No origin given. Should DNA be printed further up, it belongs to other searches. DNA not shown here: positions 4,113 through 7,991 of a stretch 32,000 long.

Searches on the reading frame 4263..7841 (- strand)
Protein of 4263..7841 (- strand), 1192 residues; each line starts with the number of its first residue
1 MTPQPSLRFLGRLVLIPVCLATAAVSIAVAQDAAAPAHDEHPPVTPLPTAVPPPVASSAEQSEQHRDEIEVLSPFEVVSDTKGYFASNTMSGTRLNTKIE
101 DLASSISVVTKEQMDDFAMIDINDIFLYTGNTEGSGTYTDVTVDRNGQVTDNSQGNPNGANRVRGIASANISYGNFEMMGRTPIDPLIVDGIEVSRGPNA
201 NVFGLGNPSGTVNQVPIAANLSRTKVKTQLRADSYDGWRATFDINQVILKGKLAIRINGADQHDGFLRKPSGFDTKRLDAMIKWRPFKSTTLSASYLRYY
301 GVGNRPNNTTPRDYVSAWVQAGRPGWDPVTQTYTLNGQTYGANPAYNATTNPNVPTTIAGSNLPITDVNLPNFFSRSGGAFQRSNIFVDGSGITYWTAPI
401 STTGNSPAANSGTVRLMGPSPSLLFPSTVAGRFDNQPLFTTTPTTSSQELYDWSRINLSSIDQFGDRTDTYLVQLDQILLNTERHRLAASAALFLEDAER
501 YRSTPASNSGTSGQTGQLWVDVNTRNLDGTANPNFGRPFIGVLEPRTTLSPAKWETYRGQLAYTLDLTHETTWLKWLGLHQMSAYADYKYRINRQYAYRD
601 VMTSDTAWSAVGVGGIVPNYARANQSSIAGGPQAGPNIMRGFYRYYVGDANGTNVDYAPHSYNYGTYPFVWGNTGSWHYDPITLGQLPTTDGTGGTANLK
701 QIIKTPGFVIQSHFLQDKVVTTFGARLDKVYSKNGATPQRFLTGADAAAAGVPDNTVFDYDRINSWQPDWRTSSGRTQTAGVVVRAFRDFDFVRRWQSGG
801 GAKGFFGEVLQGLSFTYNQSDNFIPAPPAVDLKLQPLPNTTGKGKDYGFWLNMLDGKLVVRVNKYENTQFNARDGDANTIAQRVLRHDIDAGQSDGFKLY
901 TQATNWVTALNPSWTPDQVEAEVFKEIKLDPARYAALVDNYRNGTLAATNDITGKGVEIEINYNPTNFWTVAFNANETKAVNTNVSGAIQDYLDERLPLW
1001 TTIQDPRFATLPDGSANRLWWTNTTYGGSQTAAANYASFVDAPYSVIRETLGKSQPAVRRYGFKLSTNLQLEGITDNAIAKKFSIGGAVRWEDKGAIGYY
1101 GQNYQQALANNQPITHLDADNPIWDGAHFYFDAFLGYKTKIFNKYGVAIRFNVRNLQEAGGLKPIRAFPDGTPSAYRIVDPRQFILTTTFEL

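Call 35: search_protein_families(library=pfam, proteins=[window:4263-7841:-], max_evalue=0.001)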
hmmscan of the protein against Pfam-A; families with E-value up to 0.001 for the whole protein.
window:4263-7841:- (1192 aa): 1 family
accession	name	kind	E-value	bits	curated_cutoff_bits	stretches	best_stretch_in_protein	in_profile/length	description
PF07715.20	Plug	-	0.00044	21.2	23.9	1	99-211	2-107/107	TonB-dependent Receptor Plug Domain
